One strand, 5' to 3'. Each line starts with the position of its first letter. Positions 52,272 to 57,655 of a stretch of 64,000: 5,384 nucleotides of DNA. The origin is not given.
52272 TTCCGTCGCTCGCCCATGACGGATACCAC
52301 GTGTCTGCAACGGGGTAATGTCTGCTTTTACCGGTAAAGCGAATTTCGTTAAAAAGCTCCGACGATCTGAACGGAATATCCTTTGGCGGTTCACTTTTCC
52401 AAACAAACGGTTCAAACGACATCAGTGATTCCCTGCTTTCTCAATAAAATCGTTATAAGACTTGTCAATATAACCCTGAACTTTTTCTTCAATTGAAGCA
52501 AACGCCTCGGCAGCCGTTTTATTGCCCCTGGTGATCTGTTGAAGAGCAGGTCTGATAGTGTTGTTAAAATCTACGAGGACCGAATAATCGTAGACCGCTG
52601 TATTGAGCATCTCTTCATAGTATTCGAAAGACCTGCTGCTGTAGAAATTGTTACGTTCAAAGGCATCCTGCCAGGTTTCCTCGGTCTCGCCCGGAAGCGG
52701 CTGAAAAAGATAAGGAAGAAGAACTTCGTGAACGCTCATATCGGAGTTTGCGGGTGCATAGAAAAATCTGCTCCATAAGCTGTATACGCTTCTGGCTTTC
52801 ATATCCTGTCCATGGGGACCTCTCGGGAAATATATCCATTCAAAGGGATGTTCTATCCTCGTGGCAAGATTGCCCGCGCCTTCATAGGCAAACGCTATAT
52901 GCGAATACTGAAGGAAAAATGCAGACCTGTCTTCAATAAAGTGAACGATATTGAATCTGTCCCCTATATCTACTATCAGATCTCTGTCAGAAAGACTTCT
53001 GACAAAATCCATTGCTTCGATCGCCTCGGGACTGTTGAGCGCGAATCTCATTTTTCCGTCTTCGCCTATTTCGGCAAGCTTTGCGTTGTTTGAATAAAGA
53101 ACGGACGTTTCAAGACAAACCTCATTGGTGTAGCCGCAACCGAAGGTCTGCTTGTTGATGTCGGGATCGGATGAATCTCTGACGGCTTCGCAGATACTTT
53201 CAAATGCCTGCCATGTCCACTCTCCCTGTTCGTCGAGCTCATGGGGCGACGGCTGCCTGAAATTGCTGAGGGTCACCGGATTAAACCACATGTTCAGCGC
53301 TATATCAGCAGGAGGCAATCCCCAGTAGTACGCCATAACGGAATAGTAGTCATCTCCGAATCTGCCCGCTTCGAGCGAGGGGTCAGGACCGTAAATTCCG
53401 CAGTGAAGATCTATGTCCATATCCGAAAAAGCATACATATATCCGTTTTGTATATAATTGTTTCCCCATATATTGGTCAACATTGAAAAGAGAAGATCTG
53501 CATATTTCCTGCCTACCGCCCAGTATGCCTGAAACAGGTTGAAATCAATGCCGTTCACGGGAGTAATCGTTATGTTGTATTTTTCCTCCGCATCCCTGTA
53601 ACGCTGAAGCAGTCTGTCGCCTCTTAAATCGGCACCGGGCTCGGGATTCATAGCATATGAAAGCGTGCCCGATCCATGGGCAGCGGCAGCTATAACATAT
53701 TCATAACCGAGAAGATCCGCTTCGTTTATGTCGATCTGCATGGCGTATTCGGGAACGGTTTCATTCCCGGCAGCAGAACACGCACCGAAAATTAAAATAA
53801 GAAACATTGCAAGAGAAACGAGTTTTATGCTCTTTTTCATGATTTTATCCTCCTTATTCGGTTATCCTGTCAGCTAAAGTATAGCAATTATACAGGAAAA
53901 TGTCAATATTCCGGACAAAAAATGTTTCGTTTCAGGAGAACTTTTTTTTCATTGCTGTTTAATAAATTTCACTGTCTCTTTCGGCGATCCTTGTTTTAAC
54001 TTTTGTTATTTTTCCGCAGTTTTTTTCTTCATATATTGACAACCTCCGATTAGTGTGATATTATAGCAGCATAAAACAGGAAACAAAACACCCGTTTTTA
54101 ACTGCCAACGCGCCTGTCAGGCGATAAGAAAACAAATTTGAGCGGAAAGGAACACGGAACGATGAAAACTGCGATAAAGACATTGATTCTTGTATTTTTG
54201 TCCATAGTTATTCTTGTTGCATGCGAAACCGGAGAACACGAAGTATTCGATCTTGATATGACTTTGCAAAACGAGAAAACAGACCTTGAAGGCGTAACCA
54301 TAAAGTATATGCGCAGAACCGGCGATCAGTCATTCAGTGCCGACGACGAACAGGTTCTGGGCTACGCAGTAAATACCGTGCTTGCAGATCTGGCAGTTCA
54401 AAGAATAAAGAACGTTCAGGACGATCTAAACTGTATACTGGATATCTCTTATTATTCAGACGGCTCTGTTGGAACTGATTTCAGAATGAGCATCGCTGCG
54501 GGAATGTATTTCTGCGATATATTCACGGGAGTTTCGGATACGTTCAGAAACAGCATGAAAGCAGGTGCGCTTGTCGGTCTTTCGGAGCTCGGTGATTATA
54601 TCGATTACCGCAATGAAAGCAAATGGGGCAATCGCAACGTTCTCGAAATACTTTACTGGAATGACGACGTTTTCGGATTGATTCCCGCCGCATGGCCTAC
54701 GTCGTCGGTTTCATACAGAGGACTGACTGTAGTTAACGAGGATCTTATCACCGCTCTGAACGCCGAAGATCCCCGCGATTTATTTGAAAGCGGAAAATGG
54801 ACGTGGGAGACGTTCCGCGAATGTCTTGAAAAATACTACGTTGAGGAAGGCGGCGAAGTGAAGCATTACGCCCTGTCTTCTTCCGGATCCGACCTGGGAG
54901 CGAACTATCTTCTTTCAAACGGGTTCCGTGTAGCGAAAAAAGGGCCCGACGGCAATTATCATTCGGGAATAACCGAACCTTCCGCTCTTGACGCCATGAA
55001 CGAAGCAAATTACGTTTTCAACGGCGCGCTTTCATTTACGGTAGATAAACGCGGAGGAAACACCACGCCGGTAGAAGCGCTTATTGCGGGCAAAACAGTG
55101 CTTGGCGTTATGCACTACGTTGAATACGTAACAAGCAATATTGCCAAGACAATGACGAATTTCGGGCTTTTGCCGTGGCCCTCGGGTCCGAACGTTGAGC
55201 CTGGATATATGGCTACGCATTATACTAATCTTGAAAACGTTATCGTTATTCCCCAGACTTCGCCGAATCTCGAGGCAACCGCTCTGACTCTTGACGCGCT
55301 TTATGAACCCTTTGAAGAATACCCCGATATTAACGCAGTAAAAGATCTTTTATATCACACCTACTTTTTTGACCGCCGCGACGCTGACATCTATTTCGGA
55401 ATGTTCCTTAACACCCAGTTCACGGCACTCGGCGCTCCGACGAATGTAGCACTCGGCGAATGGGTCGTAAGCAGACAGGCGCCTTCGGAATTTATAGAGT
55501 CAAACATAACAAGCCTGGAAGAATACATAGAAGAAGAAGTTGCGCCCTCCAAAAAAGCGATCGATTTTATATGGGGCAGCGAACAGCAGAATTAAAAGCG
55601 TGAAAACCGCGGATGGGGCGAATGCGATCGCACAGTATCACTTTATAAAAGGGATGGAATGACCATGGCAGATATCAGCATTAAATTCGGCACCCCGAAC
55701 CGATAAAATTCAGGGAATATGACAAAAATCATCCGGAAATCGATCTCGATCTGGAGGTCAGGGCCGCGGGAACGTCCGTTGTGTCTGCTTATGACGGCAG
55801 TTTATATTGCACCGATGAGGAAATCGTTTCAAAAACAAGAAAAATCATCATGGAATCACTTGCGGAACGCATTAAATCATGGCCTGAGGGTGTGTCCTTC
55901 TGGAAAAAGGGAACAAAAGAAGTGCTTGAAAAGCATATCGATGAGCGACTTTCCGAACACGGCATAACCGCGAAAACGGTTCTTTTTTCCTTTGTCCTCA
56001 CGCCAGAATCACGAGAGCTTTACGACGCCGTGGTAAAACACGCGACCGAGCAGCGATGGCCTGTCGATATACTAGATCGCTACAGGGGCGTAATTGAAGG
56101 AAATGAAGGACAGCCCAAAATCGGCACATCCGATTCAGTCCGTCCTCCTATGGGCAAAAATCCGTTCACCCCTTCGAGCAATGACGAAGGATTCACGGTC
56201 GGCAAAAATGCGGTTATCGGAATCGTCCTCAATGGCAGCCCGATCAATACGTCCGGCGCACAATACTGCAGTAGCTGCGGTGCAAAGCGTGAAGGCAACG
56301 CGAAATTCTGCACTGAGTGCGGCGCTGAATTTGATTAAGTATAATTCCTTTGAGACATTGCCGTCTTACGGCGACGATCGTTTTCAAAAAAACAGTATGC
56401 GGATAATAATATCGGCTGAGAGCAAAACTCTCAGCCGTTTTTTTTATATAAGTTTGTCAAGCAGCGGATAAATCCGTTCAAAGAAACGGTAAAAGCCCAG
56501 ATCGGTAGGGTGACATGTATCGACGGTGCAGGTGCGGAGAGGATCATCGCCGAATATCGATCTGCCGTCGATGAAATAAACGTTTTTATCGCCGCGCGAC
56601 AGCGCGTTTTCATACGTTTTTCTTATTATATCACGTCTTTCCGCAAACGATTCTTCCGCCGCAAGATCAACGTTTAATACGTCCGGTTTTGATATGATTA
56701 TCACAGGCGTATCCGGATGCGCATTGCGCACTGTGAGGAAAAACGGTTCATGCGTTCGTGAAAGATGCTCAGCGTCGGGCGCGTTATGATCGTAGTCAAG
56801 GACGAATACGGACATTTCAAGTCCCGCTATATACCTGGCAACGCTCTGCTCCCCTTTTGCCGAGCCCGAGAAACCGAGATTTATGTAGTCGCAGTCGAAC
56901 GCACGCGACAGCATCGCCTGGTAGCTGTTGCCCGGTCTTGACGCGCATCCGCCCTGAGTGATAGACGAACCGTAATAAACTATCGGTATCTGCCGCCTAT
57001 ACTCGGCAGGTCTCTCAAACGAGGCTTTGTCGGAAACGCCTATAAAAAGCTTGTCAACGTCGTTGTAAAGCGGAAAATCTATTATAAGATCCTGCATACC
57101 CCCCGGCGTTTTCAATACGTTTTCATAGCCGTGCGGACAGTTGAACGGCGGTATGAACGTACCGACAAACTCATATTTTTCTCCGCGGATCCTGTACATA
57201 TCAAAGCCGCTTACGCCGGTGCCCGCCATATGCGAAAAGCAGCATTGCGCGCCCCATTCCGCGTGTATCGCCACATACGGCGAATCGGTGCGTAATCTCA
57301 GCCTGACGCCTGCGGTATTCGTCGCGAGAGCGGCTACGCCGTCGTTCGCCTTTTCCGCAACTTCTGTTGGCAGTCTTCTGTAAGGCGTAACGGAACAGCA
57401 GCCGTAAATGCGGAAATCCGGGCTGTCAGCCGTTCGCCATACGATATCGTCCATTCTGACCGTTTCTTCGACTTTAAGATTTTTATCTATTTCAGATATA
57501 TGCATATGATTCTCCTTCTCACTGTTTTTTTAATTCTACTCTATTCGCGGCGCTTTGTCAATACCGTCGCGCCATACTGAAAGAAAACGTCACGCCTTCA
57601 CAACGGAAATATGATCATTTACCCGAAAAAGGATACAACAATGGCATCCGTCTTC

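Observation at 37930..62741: Six-member family of ~470-aa solute-binding-protein-like lipoproteins, all without adjacent ABC permeases and each with its own consensus promoter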

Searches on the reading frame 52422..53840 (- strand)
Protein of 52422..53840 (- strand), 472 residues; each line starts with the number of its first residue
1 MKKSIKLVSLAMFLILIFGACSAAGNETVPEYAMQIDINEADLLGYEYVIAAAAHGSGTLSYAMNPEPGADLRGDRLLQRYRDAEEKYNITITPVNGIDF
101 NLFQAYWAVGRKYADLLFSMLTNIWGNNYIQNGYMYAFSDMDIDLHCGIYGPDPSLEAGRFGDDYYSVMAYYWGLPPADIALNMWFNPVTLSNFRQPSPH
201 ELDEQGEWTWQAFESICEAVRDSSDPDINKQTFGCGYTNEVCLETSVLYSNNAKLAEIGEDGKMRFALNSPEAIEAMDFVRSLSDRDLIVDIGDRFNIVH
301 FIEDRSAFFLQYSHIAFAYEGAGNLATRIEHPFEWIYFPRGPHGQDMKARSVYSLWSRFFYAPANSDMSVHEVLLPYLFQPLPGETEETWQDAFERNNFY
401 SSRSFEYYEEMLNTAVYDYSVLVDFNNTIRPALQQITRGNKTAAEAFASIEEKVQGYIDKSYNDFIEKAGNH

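Call 4: search_protein_families(library=pfam, proteins=[window:52422-53840:-], max_evalue=1)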
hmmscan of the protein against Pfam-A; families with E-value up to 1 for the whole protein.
window:52422-53840:- (472 aa): 1 family
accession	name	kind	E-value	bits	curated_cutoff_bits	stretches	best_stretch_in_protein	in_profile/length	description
PF16339.10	DUF4969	-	0.12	13.2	31.4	1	2-38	3-41/79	Domain of unknown function (DUF4969)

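Call 5: search_protein_families(library=ncbifam, proteins=[window:52422-53840:-], max_evalue=1)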
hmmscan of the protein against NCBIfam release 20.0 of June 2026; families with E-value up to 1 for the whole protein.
window:52422-53840:- (472 aa): 0 families

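Call 78: predict_structure(alignment_id=A4)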
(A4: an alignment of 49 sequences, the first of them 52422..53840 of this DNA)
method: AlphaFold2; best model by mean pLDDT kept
length: 472 residues; sequences in the alignment: 49
mean_pLDDT: 78.8   pTM: 0.78
mean pLDDT of the five models: 78.8, 76.7, 76.4, 75.9, 75.0
residues with pLDDT >= 90: 124; 70-90: 232; 50-70: 85; < 50: 31
segments of 3 or more residues with pLDDT < 50: 22-37, 56-63, 319-322
pLDDT, mean of each block of 10 residues (from residue 1): 85 82 42 43 91 55 54 80 94 83 86 84 66 85 77 71 79 61 88 93 95 92 66 57 87 90 91 96 85 63 84 69 65 90 80 69 84 88 82 84 90 80 77 88 96 91 72 51
secondary structure, 60 per line:
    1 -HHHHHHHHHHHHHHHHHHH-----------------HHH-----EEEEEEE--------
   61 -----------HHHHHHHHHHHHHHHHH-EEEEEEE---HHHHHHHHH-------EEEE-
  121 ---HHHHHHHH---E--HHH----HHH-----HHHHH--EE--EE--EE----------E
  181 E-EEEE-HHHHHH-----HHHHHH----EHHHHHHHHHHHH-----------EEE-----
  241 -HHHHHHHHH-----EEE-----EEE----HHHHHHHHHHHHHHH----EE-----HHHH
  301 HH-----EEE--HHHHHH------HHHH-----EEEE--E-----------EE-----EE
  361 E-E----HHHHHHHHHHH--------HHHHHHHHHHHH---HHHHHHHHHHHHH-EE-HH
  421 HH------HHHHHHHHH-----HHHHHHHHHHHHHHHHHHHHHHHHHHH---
elements in order: H2-20 E46-52 H72-88 E90-96 H100-108 E116-119 H124-131 H153-157 E183-186 H188-193 H199-204 H210-221 E233-235 H242-250 E256-258 E264-266 H271-285 H297-302 E308-310 H313-318 H325-328 E334-337 E359-361 H368-378 H387-398 H402-414 H419-422 H429-437 H443-469

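Call 80: fold_search(model_id=the predicted structure, library=pdb)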
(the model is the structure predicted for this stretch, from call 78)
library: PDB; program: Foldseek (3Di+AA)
matches with E <= 10: 1357; with E <= 0.001: 932
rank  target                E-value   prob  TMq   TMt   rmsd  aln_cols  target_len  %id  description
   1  7c6i_B                6.5e-15  1.00  0.58  0.65   5.4       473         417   14  Crystal structure of beta-glycosides-binding protein (W177X) of ABC transporter in an open-liganded state bound to sop (released 2020-09-16)
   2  5f7v_A                8.7e-15  1.00  0.57  0.67   5.6       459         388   12  ABC substrate-binding protein Lmo0181 from Listeria monocytogenes in complex with cycloalternan (released 2016-09-07)
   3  7c68_A                9.8e-15  1.00  0.59  0.66   5.6       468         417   14  Crystal structure of beta-glycosides-binding protein of ABC transporter in a closed state bound to cellotetraose (released 2020-09-16)
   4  7c6i_A                9.8e-15  1.00  0.58  0.64   5.6       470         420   15  Crystal structure of beta-glycosides-binding protein (W177X) of ABC transporter in an open-liganded state bound to sop (released 2020-09-16)
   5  7c63                  1.1e-14  1.00  0.58  0.65   5.6       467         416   15  Crystal structure of beta-glycosides-binding protein of ABC transporter in an open state (Form I) (released 2020-09-16)
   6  7c6g_B                1.8e-14  1.00  0.60  0.67   5.5       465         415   15  Crystal structure of beta-glycosides-binding protein (W177X) of ABC transporter in an open-liganded state bound to gen (released 2020-10-21)
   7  7c6z_A                1.8e-14  1.00  0.57  0.64   5.6       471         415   14  Crystal structure of beta-glycosides-binding protein (W67A) of ABC transporter in an open state (released 2020-09-16)
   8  7c70_A                1.9e-14  1.00  0.58  0.65   5.5       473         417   15  Crystal structure of beta-glycosides-binding protein (W67A) of ABC transporter in an open-liganded state bound to gent (released 2020-09-16)
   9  3k01                  2.1e-14  1.00  0.60  0.71   5.7       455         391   12  Crystal structures of the GacH receptor of Streptomyces glaucescens GLA.O in the unliganded form and in complex with aca (released 2010-02-16)
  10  7c71_A                2.4e-14  1.00  0.60  0.67   5.2       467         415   13  Crystal structure of beta-glycosides-binding protein (E117A) of ABC transporter in an open state (released 2020-09-16)
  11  7c6x_G                2.6e-14  1.00  0.57  0.63   6.6       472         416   14  Crystal structure of beta-glycosides-binding protein (W41A) of ABC transporter in an open state (Form I) (released 2020-09-16)
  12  8r3e_C                3.2e-14  1.00  0.58  0.68   6.6       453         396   13  Huntingtin, 1-17, MBP-N (released 2024-09-18)
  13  7c0v_B                3.4e-14  1.00  0.58  0.67   6.2       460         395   12  Crystal structure of a dinucleotide-binding protein (Y224A) of ABC transporter endogenously bound to uridylyl-3'-5'-ph (released 2021-03-10)
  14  7c14_A                3.6e-14  1.00  0.59  0.68   6.0       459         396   13  Crystal structure of a dinucleotide-binding protein (Q274A) of ABC transporter endogenously bound to uridylyl-3'-5'-ph (released 2021-03-10)
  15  7c6v_C                3.9e-14  1.00  0.61  0.69   5.3       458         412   16  Crystal structure of beta-glycosides-binding protein (W177X) of ABC transporter in a closed state bound to laminaritri (released 2020-09-16)
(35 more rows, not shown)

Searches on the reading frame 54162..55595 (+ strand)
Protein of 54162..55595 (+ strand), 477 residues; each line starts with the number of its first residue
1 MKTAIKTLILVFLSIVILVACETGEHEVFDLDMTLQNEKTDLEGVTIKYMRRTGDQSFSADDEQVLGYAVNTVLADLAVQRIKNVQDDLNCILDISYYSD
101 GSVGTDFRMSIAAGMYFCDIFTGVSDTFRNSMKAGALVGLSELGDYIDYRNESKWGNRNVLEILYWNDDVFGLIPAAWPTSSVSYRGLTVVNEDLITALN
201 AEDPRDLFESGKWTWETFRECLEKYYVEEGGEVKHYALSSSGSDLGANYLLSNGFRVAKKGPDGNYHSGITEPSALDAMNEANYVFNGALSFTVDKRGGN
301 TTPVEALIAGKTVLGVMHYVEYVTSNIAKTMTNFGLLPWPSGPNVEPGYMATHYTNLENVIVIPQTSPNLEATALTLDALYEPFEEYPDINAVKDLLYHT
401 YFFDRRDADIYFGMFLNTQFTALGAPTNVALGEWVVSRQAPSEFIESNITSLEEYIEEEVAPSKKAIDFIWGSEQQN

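Call 4: search_protein_families(library=pfam, proteins=[window:54162-55595:+], max_evalue=1)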
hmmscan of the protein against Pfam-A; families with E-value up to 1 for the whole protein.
window:54162-55595:+ (477 aa): 3 families
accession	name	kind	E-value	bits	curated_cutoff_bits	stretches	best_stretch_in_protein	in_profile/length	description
PF01547.30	SBP_bac_1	-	0.00013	22.5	26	1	95-375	28-295/307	Bacterial extracellular solute-binding protein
PF02138.23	Beach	-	0.18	11.6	26.8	1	414-476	157-220/276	Beige/BEACH domain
PF10037.15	MRP-S27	-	0.21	11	25.9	1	8-71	175-235/393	Mitochondrial 28S ribosomal protein S27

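Call 5: search_protein_families(library=ncbifam, proteins=[window:54162-55595:+], max_evalue=1)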
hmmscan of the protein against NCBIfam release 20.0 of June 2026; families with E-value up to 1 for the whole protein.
window:54162-55595:+ (477 aa): 1 family
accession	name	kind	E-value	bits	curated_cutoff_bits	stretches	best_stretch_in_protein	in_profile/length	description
NF033515.1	lipo_6_6_Borrel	equivalog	0.17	12.1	35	1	6-24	3-21/60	Lp6.6 family lipoprotein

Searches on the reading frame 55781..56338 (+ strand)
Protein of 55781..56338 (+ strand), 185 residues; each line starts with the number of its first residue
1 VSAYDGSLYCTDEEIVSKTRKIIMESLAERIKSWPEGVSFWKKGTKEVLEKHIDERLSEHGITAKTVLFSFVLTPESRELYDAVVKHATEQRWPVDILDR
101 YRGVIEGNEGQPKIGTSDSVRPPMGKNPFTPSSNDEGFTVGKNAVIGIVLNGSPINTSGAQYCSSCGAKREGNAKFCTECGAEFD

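Call 9: search_protein_families(library=pfam, proteins=[window:55781-56338:+], max_evalue=0.001)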
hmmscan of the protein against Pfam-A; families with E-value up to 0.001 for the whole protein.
window:55781-56338:+ (185 aa): 3 families
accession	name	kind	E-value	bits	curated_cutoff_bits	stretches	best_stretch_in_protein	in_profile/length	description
PF13240.11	Zn_Ribbon_1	-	6.8e-07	29.3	25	1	162-183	1-22/23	zinc-ribbon domain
PF12773.13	DZR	-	0.00062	20.3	27.3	0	163-181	27-45/45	Double zinc ribbon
PF13248.11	Zn_ribbon_3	-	0.00066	19.5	27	0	161-183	3-25/26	zinc-ribbon domain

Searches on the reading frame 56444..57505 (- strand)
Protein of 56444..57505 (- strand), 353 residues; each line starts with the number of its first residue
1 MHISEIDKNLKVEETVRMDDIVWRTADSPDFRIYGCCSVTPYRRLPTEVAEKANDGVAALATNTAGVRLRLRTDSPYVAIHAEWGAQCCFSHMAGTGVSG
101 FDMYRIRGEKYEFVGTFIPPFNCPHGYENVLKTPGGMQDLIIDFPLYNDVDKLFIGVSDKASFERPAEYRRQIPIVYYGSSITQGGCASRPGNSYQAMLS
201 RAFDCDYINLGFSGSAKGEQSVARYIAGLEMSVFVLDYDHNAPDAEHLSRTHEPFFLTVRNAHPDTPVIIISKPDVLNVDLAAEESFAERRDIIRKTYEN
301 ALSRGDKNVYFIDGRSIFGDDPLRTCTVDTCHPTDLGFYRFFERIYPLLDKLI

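Call 9: search_protein_families(library=pfam, proteins=[window:56444-57505:-], max_evalue=0.001)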
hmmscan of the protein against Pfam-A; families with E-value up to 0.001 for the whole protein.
window:56444-57505:- (353 aa): 3 families
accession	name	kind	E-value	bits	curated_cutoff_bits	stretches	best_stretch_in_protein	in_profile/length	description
PF14606.12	Lipase_GDSL_3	-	2.9e-40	138.9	27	1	174-348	3-176/178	GDSL-like Lipase/Acylhydrolase family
PF14607.12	GxDLY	-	9.3e-23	81.1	27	1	40-163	21-146/146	N-terminus of Esterase_SGNH_hydro-type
PF13472.12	Lipase_GDSL_2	-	4e-11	44.2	32.9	1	178-337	2-175/178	GDSL-like Lipase/Acylhydrolase family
